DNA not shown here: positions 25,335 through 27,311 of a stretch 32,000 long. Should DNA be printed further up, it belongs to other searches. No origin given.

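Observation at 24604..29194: Candidate undescribed envelope-spanning module: AT-rich outer-membrane protein + membrane-inserted amidohydrolase + leaderless PG-binding goose-type lysozyme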

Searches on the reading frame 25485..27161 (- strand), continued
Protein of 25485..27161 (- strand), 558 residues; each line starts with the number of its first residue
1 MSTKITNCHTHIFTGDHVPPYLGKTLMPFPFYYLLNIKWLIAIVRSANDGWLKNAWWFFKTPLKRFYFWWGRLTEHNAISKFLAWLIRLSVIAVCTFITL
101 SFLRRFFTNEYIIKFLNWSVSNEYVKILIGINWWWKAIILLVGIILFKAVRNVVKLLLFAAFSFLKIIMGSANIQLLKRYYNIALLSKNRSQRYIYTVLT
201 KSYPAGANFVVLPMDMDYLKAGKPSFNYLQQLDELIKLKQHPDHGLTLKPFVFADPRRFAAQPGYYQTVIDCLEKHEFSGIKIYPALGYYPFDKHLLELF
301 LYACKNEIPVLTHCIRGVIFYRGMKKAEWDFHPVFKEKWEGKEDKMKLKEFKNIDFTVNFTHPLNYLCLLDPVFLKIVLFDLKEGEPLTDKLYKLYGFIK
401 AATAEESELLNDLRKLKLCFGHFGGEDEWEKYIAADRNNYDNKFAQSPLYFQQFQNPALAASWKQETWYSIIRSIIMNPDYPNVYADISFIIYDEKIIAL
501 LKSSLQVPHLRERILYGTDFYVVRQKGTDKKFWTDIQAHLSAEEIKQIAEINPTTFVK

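Call 18: find_encoding_contigs(protein=P0011, flank=8000, max_places=2)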
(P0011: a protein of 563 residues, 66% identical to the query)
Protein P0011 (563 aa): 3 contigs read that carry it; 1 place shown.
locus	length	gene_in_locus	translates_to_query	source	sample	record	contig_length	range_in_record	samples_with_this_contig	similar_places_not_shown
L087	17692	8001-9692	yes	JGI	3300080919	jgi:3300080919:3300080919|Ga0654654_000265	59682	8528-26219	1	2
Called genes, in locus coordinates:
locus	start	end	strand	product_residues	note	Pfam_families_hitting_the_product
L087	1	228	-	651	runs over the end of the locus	PF07660:STN (faint), PF00263:Secretin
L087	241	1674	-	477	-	PF00437:T2SSE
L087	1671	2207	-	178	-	-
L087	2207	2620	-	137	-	PF07963:N_methyl (weak), PF16732:ComP_DUS (weak)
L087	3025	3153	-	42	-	-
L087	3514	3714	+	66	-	-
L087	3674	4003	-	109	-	-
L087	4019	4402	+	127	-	PF00436:SSB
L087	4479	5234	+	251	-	PF06067:DUF932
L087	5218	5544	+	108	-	PF06067:DUF932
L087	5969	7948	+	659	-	-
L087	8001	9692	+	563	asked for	PF04909:Amidohydro_2 (weak)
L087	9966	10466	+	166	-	-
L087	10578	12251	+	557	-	PF12161:HsdM_N, PF07669:Eco57I, PF02384:N6_Mtase, PF01170:UPF0020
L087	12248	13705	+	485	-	PF01420:Methylase_S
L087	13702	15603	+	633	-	PF13175:AAA_15, PF13304:AAA_21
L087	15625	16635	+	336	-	-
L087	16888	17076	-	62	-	-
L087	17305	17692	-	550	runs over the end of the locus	PF01734:Patatin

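Call 19: find_encoding_contigs(protein=P0020, flank=8000, max_places=2)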
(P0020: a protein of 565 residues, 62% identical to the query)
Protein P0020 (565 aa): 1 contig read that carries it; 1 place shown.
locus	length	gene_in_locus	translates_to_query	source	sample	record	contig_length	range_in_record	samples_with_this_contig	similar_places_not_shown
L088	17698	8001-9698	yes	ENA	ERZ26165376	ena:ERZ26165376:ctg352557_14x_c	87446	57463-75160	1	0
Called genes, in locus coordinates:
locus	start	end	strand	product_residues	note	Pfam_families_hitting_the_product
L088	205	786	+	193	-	-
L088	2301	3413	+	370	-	-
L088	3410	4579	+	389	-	-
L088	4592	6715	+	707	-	-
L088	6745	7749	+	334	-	PF02369:Big_1 (faint), PF09134:Invasin_D3 (faint)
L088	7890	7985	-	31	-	-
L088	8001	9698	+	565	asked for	PF04909:Amidohydro_2 (faint)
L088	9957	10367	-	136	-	PF13358:DDE_3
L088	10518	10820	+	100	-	PF01527:HTH_Tnp_1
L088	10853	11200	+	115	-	PF13276:HTH_21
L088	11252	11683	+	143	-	PF00665:rve, PF13683:rve_3, PF13333:rve_2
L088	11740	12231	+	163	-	-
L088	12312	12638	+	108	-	PF13359:DDE_Tnp_4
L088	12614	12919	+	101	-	PF00196:GerE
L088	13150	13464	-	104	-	-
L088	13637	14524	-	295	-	PF13276:HTH_21, PF00665:rve, PF13683:rve_3, PF13333:rve_2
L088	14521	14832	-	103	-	PF01527:HTH_Tnp_1, PF01710:HTH_Tnp_IS630 (weak), PF13384:HTH_23 (weak)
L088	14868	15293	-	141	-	PF12784:PDDEXK_2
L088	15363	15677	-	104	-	PF13650:Asp_protease_2, PF13975:gag-asp_proteas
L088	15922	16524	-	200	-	-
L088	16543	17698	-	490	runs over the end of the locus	-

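Call 20: find_encoding_contigs(protein=P0021, flank=8000, max_places=2)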
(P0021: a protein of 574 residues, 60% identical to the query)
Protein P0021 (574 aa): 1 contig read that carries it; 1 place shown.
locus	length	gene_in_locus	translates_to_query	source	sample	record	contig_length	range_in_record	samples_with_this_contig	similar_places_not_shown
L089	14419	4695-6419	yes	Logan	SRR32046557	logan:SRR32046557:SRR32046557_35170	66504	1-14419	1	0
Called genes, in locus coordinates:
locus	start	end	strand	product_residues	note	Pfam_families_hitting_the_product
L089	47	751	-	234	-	PF05076:SUFU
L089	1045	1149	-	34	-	-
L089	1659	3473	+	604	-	PF00082:Peptidase_S8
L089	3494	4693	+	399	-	PF00753:Lactamase_B (faint)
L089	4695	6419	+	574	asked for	PF04909:Amidohydro_2 (faint)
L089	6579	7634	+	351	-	-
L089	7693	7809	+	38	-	-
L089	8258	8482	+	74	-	PF12244:DUF3606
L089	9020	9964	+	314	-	PF12833:HTH_18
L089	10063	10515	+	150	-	PF07291:MauE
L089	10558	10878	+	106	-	PF20130:DUF6520 (weak)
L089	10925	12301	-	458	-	PF14322:SusD-like_3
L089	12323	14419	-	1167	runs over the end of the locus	PF13620:CarboxypepD_reg, PF13715:CarbopepD_reg_2, PF07715:Plug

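Call 39: search_protein_families(library=pfam, alignment_id=A4, max_evalue=0.00001)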
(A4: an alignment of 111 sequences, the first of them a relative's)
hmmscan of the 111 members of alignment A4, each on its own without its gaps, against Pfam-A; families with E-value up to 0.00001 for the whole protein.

A. member 1, L001:7047-7994:+ (316 aa): 1 family
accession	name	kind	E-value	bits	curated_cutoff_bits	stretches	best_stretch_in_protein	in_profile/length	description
PF00795.27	CN_hydrolase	-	2.2e-42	145.6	23.2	1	6-281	2-253/256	Carbon-nitrogen hydrolase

B. families by the number of members that match (of 111 scanned): 109 families (the first 25 are shown)
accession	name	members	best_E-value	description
PF13304.12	AAA_21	5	2.4e-18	AAA domain, putative AbiEii toxin, Type IV TA system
PF02463.25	SMC_N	5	1.2e-14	RecF/RecN/SMC N terminal domain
PF13175.12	AAA_15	4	2.6e-16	AAA ATPase domain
PF18962.6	Por_Secre_tail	4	4e-14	Secretion system C-terminal sorting domain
PF00072.30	Response_reg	3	1.7e-28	Response regulator receiver domain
PF00196.25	GerE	3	3.1e-16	Bacterial regulatory proteins, luxR family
PF00656.27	Peptidase_C14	3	3.3e-14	Caspase domain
PF13476.12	AAA_23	3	4.7e-08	AAA domain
PF01053.26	Cys_Met_Meta_PP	2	1.6e-134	Cys/Met metabolism PLP-dependent enzyme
PF01734.28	Patatin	2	5.7e-31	Patatin-like phospholipase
PF00561.26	Abhydrolase_1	2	1.9e-30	alpha/beta hydrolase fold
PF04389.22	Peptidase_M28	2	1.4e-27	Peptidase family M28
PF02518.31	HATPase_c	2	4.4e-27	Histidine kinase-, DNA gyrase B-, and HSP90-like ATPase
PF01510.30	Amidase_2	2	1.6e-25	N-acetylmuramoyl-L-alanine amidase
PF10000.15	ACT_3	2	1.2e-20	ACT domain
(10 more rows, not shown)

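Call 40: predict_structure(alignment_id=A1)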
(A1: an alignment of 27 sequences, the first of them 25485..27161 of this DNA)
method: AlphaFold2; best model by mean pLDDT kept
length: 558 residues; sequences in the alignment: 27
mean_pLDDT: 86.2   pTM: 0.83
mean pLDDT of the five models: 86.2, 85.6, 85.4, 84.6, 84.0
residues with pLDDT >= 90: 238; 70-90: 276; 50-70: 34; < 50: 10
segments of 3 or more residues with pLDDT < 50: 437-439, 522-526
pLDDT, mean of each block of 10 residues (from residue 1): 78 88 76 80 85 86 84 80 86 89 80 84 86 89 84 80 68 73 75 88 87 92 92 96 93 97 97 98 94 98 98 76 87 90 88 83 96 98 96 98 97 97 85 66 76 86 90 95 90 72 91 85 51 73 91 93
secondary structure, 60 per line:
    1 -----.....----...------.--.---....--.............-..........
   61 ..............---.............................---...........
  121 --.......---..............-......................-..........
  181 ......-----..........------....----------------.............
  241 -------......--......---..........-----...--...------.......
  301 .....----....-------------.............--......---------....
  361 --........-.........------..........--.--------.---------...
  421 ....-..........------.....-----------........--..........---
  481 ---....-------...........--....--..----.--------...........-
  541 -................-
elements in order: E6-10 H31-34 H37-49 H51-74 H78-106 H110-120 H123-129 H133-146 H148-169 H171-186 H192-201 E208-211 H228-240 E248-253 H256-261 H265-274 E280-282 H294-305 E310-313 H327-330 E331-339 E342-347 H357-360 H363-370 H372-380 H387-396 E418-421 H426-435 H442-446 H458-465 H468-477 E484-487 H495-505 H508-511 H529-539 H542-557
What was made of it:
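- On Amidohydrolase superfamily, Pfam Amidohydro_2 (PF04909): g2: AF2 pLDDT is 86 (call 40).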

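Call 44: fold_search(model_id=the predicted structure, library=pdb)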
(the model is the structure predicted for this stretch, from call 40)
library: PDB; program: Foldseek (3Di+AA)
matches with E <= 10: 545; with E <= 0.001: 8
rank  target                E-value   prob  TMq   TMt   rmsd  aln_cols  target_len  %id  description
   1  4ifk_B                1.7e-05  1.00  0.33  0.52   8.1       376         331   13  Arginines 51 and 239* from a Neighboring Subunit are Essential for Catalysis in a Zinc-dependent Decarboxylase (released 2013-09-18)
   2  4eri_A                2.3e-05  1.00  0.32  0.49   9.7       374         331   12  Evidence for a Dual Role of an Active Site Histidine in alpha-Amino-beta-Carboxymuconate-epsilon-Semialdehyde Decarbox (released 2012-08-22)
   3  3ij6_C                7.4e-05  1.00  0.34  0.58   6.7       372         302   14  CRYSTAL STRUCTURE OF AN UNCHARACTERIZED METAL-DEPENDENT HYDROLASE FROM Lactobacillus acidophilus (released 2009-08-18)
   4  4eri_B                8.9e-05  1.00  0.32  0.49   9.9       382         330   14  Evidence for a Dual Role of an Active Site Histidine in alpha-Amino-beta-Carboxymuconate-epsilon-Semialdehyde Decarbox (released 2012-08-22)
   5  3ij6_A                2.0e-04  1.00  0.34  0.57   7.3       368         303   14  CRYSTAL STRUCTURE OF AN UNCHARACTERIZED METAL-DEPENDENT HYDROLASE FROM Lactobacillus acidophilus (released 2009-08-18)
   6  6dxq_D                7.3e-04  1.00  0.32  0.49   9.2       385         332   13  Crystal structure of the LigJ Hydratase product complex with 4-carboxy-4-hydroxy-2-oxoadipate (released 2018-09-26)
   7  4dzi_A                7.7e-04  1.00  0.31  0.42  10.2       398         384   14  Crystal structure of amidohydrolase map2389c (target EFI-500390) from Mycobacterium avium subsp. paratuberculosis K-10 (released 2012-03-21)
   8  4dzi_B                9.3e-04  1.00  0.30  0.41  10.1       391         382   12  Crystal structure of amidohydrolase map2389c (target EFI-500390) from Mycobacterium avium subsp. paratuberculosis K-10 (released 2012-03-21)
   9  6dxq_A                1.3e-03  1.00  0.33  0.50   7.0       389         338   12  Crystal structure of the LigJ Hydratase product complex with 4-carboxy-4-hydroxy-2-oxoadipate (released 2018-09-26)
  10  2gwg_B                1.3e-03  1.00  0.33  0.51   8.9       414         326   13  Crystal Structure of 4-Oxalomesaconate Hydratase, LigJ, from Rhodopseudomonas palustris, Northeast Structural Genomics (released 2006-05-23)
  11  4dzi_C                1.3e-03  1.00  0.30  0.41  10.2       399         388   13  Crystal structure of amidohydrolase map2389c (target EFI-500390) from Mycobacterium avium subsp. paratuberculosis K-10 (released 2012-03-21)
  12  8sm7_A                1.5e-03  1.00  0.33  0.50   8.4       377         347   13  Air-oxidized G. y4 TruffO expressed from M9 minimal medium supplemented with Fe (released 2024-03-13)
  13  6dxs_A                1.5e-03  1.00  0.32  0.48   8.3       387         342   13  Crystal structure of the LigJ hydratase E284Q mutant substrate complex with (3Z)-2-keto-4-carboxy-3-hexenedioate (released 2018-09-26)
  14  6dwv_A                1.5e-03  1.00  0.31  0.47   9.7       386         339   14  Crystal structure of the LigJ Hydratase in the Apo state (released 2018-10-03)
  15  6dxq_B                1.9e-03  1.00  0.31  0.47   9.5       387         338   13  Crystal structure of the LigJ Hydratase product complex with 4-carboxy-4-hydroxy-2-oxoadipate (released 2018-09-26)
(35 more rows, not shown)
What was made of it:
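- On Amidohydrolase superfamily, Pfam Amidohydro_2 (PF04909): g2: Foldseek probability is 1.0 to ACMSD, LigJ and 3ij6 (call 44).
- Structurally characterised Amidohydro_2 enzymes, such as the Foldseek matches in call 44, are mostly decarboxylases, hydratases or lactonases acting on small soluble substrates.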

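Call 55: search_protein_families(library=pfam, proteins=[L082:7997-8914:+, L088:3410-4576:+, L088:4592-6712:+], max_evalue=0.05)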
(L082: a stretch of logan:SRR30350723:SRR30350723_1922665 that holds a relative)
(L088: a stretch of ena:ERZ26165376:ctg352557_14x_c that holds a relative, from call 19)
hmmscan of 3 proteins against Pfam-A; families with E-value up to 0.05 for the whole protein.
L082:7997-8914:+ (306 aa): 3 families
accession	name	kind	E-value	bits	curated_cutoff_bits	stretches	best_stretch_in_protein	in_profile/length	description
PF16754.10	Pesticin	-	0.00051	20.5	25.8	1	126-237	31-139/156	Bacterial toxin homologue of phage lysozyme, C-term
PF00959.24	Phage_lysozyme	-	0.002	18.9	22.3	1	218-287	62-125/125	Phage lysozyme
PF01471.23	PG_binding_1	-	0.0044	17.6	23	0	9-32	34-57/57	Putative peptidoglycan binding domain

L088:3410-4576:+ (389 aa): 1 family
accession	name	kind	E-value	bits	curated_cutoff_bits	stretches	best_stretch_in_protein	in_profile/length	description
PF13365.12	Trypsin_2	-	8.5e-05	23.8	27.6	1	198-359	5-143/144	Trypsin-like peptidase domain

L088:4592-6712:+ (707 aa): 1 family
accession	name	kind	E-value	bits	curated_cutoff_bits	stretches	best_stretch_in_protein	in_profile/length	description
PF15917.11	Piezo_TM25-28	-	0.0074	15.8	27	1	361-425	184-248/328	Piezo TM25-28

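Call 67: find_related_loci(query=A1, collection=viral_contigs, flank=8000)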
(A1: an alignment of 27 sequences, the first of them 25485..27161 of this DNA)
Query A1 (558 aa) in viral_contigs; peptide patterns used: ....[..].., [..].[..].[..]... (x = any residue, [..] = any of these).
48 stretches matched a pattern; 3 encode a relative of the query (tblastn E <= 1e-3); 3 distinct loci.
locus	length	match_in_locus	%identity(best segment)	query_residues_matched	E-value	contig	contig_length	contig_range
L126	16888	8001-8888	27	175-558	6e-35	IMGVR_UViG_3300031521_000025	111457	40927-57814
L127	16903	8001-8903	27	172-556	3e-32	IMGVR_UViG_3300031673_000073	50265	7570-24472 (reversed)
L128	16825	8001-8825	36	190-557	3e-19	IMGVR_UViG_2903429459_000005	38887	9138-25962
